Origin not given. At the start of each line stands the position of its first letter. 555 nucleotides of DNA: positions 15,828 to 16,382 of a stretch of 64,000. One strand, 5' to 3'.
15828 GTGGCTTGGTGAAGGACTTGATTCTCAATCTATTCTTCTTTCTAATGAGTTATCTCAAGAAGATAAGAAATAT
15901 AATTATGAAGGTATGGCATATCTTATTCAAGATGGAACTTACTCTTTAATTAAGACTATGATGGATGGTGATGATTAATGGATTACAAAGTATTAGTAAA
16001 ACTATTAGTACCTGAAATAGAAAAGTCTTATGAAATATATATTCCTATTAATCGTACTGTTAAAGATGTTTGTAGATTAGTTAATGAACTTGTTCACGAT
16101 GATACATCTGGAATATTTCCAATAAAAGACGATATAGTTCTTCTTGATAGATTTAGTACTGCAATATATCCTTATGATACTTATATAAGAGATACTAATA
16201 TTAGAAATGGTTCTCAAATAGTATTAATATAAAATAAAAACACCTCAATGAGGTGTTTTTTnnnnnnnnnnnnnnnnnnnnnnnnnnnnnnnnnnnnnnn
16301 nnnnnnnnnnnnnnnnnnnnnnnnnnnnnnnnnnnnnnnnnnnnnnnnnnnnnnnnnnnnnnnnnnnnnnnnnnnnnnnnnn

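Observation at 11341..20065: Reduced T7SSb-like locus: EssC, YukD and a WXG array, with no EssB, EsaA or EssA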

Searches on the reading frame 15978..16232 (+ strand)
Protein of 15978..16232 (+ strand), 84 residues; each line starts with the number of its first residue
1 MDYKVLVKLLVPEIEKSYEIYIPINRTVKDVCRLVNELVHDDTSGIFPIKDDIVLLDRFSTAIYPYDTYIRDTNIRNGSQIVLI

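Call 3: search_protein_families(library=pfam, proteins=[window:15978-16232:+], max_evalue=1)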
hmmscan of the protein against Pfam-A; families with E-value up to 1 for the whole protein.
window:15978-16232:+ (84 aa): 1 family
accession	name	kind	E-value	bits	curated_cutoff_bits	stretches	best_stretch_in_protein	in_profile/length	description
PF19991.5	HMA_2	-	0.14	12.5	30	1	5-55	74-124/154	Heavy metal associated domain 2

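Call 4: search_protein_families(library=ncbifam, proteins=[window:15978-16232:+], max_evalue=1)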
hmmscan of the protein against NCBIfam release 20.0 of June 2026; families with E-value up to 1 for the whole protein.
window:15978-16232:+ (84 aa): 1 family
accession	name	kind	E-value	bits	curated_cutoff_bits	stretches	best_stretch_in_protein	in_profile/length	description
NF053634.1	MonDNAglycDR2438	equivalog_domain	0.013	15.1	400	0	3-35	159-191/219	monofunctional DNA glycosylase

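Call 17: find_homologous_proteins(query=window:15978-16232:+, max_evalue=0.001)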
Query window:15978-16232:+ (84 aa): 50 proteins with E <= 0.001 among 50 candidates.
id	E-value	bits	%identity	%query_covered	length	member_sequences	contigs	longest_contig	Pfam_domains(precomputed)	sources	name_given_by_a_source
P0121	9.1e-47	174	99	100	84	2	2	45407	-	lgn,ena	-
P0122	5.1e-43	162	87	100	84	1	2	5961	-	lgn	-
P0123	4.6e-42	159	87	100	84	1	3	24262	-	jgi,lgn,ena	-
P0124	1.7e-35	138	69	100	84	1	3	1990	-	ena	-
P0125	3.7e-35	137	71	100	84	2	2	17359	-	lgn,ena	-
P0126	2.5e-34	134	69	100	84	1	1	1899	-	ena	-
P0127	4.8e-34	134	66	99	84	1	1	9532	-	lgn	-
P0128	5.5e-34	133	70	99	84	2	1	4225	-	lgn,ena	-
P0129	8.4e-34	133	67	99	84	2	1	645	-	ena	-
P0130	9.8e-34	133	68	100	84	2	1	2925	-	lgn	-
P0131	1.1e-33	132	66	99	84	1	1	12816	-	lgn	-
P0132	1.3e-33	132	66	99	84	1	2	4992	-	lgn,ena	-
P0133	1.4e-33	132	67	100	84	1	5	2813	-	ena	-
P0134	1.6e-33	132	68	100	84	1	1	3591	-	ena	-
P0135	1.8e-33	132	69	100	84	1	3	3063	-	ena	-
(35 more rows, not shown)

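Call 19: search_solved_structures(query=A1, max_evalue=10, show_alignments=3)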
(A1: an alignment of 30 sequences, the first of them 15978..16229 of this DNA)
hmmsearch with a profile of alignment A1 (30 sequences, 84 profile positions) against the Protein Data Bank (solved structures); distinct sequences matched with E-value up to 10: 2.
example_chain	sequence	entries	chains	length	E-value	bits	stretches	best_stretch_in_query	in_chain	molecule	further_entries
6yle_C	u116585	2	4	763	0.31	14.7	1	27-83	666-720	Pre-rRNA-processing protein RIX1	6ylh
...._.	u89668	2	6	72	0.39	14.4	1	19-40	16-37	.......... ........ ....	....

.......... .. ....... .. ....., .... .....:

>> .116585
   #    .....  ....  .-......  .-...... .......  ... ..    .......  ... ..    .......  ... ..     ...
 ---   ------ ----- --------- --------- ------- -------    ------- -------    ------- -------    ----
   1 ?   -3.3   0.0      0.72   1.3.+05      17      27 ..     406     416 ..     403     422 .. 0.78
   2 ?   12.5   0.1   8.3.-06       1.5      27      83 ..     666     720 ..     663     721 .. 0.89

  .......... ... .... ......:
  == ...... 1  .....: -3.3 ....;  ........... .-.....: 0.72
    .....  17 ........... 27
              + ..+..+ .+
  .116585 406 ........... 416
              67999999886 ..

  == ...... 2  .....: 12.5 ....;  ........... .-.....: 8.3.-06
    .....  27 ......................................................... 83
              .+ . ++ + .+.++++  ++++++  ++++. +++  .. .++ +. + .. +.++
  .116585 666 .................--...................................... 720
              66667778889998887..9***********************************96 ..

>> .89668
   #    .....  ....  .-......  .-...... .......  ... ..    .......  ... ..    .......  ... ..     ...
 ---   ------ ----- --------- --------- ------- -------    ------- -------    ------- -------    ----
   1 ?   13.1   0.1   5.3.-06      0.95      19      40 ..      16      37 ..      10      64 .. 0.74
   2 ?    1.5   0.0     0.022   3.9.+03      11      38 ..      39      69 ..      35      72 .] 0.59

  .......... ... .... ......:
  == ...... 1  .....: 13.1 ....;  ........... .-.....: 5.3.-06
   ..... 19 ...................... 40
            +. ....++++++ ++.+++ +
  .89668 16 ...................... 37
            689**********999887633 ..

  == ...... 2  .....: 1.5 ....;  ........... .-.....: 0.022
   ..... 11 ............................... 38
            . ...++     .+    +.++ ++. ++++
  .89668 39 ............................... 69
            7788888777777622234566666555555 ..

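Call 27: predict_structure(alignment_id=A2)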
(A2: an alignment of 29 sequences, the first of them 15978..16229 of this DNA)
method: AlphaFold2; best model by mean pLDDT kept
length: 84 residues; sequences in the alignment: 29
mean_pLDDT: 94.3   pTM: 0.81
mean pLDDT of the five models: 94.3, 93.5, 93.4, 93.1, 87.7
residues with pLDDT >= 90: 77; 70-90: 5; 50-70: 2; < 50: 0
segments of 3 or more residues with pLDDT < 50: none
pLDDT, mean of each block of 10 residues (from residue 1): 89 95 96 96 92 94 96 96 96
secondary structure, 60 per line:
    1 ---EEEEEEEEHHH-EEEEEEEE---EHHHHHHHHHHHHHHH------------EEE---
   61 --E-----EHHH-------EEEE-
elements in order: E4-11 E16-23 H28-42 E55-57 E80-83

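Call 32: fold_search(model_id=the predicted structure, library=pdb)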
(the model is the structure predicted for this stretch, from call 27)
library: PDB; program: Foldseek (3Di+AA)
matches with E <= 10: 1486; with E <= 0.001: 171
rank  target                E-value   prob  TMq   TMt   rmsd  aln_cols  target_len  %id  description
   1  8tyx_A                1.8e-05  1.00  0.71  0.72   2.3        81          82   15  Structure of a bacterial Ubl-deubiquitinase complex (form 1) (released 2024-06-12)
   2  4pyu_B                2.5e-05  1.00  0.66  0.72   3.0        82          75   17  The conserved ubiquitin-like protein hub1 plays a critical role in splicing in human cells (released 2014-07-16)
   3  3dhg_F                2.8e-05  1.00  0.77  0.79   2.4        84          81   14  Crystal Structure of Toluene 4-Monoxygenase Hydroxylase (released 2008-12-30)
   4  9lqm_B                3.4e-05  1.00  0.68  0.71   2.7        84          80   14  Crystal structure of synthetic ubiquitin variant R4 designed by ProteinMPNN (released 2025-02-12)
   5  8j0a_A                4.7e-05  1.00  0.67  0.70   2.7        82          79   17  Robust design of effective allosteric activator UbV R4 for Rsp5 E3 ligase using the machine-learning tool ProteinMPNN (released 2023-08-09)
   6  4pyu_A                5.0e-05  1.00  0.66  0.72   3.2        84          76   17  The conserved ubiquitin-like protein hub1 plays a critical role in splicing in human cells (released 2014-07-16)
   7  3dhg_C                5.3e-05  1.00  0.76  0.77   2.3        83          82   14  Crystal Structure of Toluene 4-Monoxygenase Hydroxylase (released 2008-12-30)
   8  3dhh_C                6.0e-05  1.00  0.75  0.76   2.4        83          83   14  Crystal Structure of Resting State Toluene 4-Monoxygenase Hydroxylase Complexed with Effector Protein (released 2008-12-30)
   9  3rcz_A                6.4e-05  1.00  0.69  0.77   2.7        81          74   16  Rad60 SLD2 Ubc9 Complex (released 2011-04-27)
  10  5hpl_C                6.4e-05  1.00  0.68  0.70   2.6        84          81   18  System-wide modulation of HECT E3 ligases with selective ubiquitin variant probes: Rsp5 and UbV R5.4 (released 2016-03-16)
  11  3q2a_C                8.8e-05  1.00  0.72  0.74   2.5        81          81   15  Toluene 4 monooxygenase HD complex with inhibitor p-aminobenzoate (released 2011-12-21)
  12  6njd_C                9.4e-05  1.00  0.67  0.43   3.0        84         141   18  Crystal structure of RavD (residues 1-200) from Legionella pneumophila (strain Corby) complexed with Met-1 linked di-u (released 2019-05-22)
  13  7np7_D2               1.0e-04  1.00  0.78  0.18   2.6        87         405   13  Structure of an intact ESX-5 inner membrane complex, Composite C1 model (released 2021-06-02)
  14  6fno_D                1.0e-04  1.00  0.66  0.63   2.7        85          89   15  Caldiarchaeum Subterraneum Ubiquitin:Rpn11-homolog complex, zinc soak (released 2018-07-25)
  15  4hk2_A                1.1e-04  1.00  0.67  0.74   2.9        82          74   18  U7Ub25.2540 (released 2012-11-21)
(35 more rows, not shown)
